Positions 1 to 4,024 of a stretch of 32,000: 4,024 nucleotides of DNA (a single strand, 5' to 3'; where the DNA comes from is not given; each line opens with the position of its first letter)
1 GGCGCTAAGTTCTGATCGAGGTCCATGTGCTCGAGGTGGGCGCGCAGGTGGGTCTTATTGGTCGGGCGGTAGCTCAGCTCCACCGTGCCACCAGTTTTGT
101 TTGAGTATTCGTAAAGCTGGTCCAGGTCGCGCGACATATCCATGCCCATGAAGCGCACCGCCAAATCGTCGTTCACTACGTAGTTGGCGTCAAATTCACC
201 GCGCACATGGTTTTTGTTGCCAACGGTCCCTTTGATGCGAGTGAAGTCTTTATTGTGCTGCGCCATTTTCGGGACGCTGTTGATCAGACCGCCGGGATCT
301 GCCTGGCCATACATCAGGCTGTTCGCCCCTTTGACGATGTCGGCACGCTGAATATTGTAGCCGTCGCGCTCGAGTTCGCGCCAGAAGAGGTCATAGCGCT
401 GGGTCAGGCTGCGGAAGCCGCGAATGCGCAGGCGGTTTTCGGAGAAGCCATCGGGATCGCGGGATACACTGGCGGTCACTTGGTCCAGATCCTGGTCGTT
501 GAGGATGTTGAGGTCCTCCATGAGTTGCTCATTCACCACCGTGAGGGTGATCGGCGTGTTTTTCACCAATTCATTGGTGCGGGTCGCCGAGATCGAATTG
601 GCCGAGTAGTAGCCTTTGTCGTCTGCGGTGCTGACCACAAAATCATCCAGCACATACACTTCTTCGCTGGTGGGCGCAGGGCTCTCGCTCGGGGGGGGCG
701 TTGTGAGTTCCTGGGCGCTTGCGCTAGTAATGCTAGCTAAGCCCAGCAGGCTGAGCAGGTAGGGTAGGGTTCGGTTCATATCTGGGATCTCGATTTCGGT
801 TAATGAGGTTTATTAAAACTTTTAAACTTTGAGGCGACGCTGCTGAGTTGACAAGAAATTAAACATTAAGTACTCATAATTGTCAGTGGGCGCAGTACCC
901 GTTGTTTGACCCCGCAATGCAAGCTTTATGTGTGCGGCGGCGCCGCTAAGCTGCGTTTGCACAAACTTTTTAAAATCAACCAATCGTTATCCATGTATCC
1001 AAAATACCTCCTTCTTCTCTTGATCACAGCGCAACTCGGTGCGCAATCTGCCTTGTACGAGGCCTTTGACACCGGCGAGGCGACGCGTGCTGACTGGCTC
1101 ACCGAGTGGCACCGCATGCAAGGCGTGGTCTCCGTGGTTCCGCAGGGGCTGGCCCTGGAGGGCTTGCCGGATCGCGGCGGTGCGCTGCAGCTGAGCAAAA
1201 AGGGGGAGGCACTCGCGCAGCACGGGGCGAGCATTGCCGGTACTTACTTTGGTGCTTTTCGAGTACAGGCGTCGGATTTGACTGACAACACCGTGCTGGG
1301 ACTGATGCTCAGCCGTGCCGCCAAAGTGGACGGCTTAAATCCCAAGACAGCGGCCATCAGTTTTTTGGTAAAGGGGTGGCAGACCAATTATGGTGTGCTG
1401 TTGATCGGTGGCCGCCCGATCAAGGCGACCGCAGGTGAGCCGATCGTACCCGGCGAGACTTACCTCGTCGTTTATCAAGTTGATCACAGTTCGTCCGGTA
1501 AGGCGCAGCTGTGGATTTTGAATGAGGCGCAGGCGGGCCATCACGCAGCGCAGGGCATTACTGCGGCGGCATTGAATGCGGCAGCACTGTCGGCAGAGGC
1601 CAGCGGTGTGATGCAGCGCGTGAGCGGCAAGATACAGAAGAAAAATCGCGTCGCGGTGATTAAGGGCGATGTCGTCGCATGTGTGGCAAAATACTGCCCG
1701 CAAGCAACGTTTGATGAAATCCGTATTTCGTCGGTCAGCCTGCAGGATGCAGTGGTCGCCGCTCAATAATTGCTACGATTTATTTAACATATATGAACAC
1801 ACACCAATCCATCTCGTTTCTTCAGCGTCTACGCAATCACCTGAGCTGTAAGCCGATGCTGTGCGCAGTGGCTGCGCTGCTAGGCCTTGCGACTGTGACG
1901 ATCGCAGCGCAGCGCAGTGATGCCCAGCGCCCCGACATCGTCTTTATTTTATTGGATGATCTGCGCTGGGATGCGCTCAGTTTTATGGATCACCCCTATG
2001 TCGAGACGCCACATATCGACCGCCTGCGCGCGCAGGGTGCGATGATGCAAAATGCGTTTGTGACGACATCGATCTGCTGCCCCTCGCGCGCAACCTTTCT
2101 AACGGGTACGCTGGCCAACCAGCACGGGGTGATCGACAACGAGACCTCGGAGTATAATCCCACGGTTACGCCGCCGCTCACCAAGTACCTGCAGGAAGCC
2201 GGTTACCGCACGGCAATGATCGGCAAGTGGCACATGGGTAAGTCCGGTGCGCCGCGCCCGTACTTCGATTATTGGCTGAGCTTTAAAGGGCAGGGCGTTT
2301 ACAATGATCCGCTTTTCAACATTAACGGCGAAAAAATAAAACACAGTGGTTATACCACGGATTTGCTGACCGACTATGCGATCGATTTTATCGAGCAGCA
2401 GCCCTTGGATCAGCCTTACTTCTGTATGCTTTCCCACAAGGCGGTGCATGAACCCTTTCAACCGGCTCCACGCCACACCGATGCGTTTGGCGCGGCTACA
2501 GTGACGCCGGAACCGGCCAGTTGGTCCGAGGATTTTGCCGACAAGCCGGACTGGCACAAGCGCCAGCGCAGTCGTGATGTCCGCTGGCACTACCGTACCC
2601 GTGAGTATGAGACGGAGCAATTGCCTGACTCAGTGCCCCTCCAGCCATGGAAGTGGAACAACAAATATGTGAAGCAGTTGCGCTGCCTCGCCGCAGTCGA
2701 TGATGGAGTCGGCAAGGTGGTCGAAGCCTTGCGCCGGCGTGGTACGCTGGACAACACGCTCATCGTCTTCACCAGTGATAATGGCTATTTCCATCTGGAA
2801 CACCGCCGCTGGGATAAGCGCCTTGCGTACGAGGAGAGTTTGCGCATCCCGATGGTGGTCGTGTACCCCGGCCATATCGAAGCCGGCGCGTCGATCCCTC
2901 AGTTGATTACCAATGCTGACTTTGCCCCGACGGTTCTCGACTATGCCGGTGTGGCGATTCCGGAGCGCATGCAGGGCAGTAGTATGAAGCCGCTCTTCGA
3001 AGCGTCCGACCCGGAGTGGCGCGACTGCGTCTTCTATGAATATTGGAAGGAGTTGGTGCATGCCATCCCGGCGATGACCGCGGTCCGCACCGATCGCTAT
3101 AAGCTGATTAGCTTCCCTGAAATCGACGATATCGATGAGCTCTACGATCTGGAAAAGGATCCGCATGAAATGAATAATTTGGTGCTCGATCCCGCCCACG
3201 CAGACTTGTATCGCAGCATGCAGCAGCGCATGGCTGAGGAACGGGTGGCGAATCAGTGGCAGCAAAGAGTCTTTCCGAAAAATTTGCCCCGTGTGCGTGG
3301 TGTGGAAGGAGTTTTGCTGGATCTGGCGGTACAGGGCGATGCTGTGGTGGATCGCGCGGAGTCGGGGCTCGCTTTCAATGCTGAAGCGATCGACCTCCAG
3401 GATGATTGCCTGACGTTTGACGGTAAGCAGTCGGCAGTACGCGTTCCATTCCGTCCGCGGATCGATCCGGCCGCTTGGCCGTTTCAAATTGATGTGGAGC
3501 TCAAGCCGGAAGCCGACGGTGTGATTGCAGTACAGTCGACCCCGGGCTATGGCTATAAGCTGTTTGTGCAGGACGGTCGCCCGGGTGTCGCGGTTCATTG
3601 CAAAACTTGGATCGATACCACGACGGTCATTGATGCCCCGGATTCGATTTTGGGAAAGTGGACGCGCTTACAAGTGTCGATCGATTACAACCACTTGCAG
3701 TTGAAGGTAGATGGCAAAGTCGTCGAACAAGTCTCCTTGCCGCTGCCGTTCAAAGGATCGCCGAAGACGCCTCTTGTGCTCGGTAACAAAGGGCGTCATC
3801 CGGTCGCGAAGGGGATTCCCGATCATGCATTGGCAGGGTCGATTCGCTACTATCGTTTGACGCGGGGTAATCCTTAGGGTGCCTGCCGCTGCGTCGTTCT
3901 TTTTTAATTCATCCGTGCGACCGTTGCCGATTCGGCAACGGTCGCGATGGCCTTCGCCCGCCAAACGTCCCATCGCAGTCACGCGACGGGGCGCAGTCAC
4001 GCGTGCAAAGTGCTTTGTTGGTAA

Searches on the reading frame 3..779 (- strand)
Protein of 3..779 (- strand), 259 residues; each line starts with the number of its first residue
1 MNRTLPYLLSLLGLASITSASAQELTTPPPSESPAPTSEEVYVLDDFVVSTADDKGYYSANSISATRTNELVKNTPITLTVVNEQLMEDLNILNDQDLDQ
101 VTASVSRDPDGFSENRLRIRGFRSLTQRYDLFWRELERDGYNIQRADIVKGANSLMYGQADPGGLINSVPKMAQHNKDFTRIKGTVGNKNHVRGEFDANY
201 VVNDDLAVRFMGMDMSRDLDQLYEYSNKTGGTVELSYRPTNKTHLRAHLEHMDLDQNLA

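Call 75: search_protein_families(library=pfam, proteins=[window:3-779:-], max_evalue=0.01)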
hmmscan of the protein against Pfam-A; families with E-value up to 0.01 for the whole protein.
window:3-779:- (259 aa): 1 family
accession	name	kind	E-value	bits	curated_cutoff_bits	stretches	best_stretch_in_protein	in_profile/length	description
PF07715.20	Plug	-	1.1e-08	36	23.9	1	73-164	3-106/107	TonB-dependent Receptor Plug Domain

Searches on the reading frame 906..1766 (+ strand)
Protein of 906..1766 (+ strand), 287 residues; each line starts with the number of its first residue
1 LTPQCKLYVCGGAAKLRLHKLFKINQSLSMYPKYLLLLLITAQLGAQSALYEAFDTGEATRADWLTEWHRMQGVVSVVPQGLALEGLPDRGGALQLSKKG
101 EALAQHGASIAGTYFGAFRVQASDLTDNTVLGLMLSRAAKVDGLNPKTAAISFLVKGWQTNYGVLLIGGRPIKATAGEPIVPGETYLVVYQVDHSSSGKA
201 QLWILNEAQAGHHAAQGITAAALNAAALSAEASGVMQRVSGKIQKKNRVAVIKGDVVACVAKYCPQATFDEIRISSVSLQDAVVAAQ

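Call 8: search_protein_families(library=pfam, proteins=[window:906-1766:+], max_evalue=0.1)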
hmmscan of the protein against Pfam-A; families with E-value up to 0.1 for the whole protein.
window:906-1766:+ (287 aa): 0 families

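Call 75: search_protein_families(library=pfam, proteins=[window:906-1766:+], max_evalue=0.01)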
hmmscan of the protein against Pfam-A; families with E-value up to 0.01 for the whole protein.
window:906-1766:+ (287 aa): 0 families

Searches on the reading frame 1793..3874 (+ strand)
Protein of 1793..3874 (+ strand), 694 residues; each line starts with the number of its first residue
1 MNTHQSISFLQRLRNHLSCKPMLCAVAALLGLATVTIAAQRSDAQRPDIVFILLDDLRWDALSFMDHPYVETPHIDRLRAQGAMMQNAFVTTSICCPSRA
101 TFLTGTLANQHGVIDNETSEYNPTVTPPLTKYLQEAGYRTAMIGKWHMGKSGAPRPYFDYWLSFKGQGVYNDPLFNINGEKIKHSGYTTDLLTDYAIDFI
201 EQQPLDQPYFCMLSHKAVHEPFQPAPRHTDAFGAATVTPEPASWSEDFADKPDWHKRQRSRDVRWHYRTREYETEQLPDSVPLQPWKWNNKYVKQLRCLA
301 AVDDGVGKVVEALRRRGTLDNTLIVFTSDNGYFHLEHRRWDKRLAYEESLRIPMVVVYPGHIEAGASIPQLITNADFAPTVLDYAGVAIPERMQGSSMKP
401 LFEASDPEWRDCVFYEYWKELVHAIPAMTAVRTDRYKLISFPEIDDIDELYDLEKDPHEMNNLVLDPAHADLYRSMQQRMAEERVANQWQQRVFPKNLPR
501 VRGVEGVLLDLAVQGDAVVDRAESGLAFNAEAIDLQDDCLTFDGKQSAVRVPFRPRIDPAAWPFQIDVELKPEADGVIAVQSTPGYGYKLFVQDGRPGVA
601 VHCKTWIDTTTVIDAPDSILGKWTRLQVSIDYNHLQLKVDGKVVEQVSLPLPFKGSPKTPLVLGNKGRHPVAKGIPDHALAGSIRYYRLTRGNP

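Call 8: search_protein_families(library=pfam, proteins=[window:1793-3874:+], max_evalue=0.1)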
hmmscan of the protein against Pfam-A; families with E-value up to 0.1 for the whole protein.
window:1793-3874:+ (694 aa): 7 families
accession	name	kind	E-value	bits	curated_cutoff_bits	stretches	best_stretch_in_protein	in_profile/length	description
PF00884.28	Sulfatase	-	7.5e-58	196.6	25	1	47-387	1-301/301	Sulfatase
PF16347.10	SGSH_C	-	4.5e-48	163.7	29.3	1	336-484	2-152/154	N-sulphoglucosamine sulphohydrolase, C-terminal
PF01663.27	Phosphodiest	-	6e-12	46.3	23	2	50-117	2-66/342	Type I phosphodiesterase / nucleotide pyrophosphatase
PF13385.13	Laminin_G_3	-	0.00015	22.4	27.6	1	575-667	34-125/151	Concanavalin A-like lectin/glucanases superfamily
PF02995.22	DUF229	-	0.00067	18.9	25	1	286-374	296-381/496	Protein of unknown function (DUF229)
PF02210.31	Laminin_G_2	-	0.0044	17.9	22.9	1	588-670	21-104/126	Laminin G domain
PF07394.17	DUF1501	-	0.0098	15.5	27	1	298-329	268-298/390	Protein of unknown function (DUF1501)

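Call 9: search_protein_families(library=ncbifam, proteins=[window:1793-3874:+], max_evalue=0.1)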
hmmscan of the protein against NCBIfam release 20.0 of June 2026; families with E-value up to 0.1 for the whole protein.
window:1793-3874:+ (694 aa): 8 families
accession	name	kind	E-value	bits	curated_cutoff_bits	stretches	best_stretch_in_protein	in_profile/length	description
NF010322.0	PRK13759.1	equivalog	1.1e-62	212.1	481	2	188-483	181-456/486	arylsulfatase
TIGR03417.1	chol_sulfatase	equivalog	6.6e-48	163.8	433.45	2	297-488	257-444/500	choline-sulfatase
NF045661.1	HdlasePehA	equivalog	1.2e-45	156.1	900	2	189-486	183-487/506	phosphoric/sulfuric ester hydrolase PehA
NF052527.1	Mn_arylsulf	exception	1.1e-36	126.8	850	2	299-482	271-450/479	manganese-dependent arylsulfatase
NF038282.1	LapC_YejM_PbgA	exception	3.8e-06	25.5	825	1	294-382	413-497/584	LPS biosynthesis-modulating metalloenzyme YejM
TIGR01307.1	pgm_bpd_ind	equivalog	0.0019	16.8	330.65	1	292-398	404-503/504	2,3-bisphosphoglycerate-independent phosphoglycerate mutase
NF038075.1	fam_STM4013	hypoth_equivalog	0.0024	17.4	250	0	47-111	8-70/261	STM4013/SEN3800 family hydrolase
NF003897.0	PRK05434.1-5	equivalog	0.021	13.3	862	1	297-398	416-510/514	2,3-bisphosphoglycerate-independent phosphoglycerate mutase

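Call 89: search_protein_families(library=pfam, proteins=[P0082], max_evalue=0.001)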
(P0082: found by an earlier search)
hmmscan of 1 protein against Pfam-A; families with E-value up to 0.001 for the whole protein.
P0082 (696 aa): 2 families
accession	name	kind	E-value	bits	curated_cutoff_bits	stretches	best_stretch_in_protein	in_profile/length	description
PF03781.23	FGE-sulfatase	-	9e-50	170.1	23.3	1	419-690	5-254/255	Sulfatase-modifying factor enzyme 1-like domain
PF18884.5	TSP3_bac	-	2.7e-14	53.1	25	2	242-263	1-21/22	Bacterial TSP3 repeat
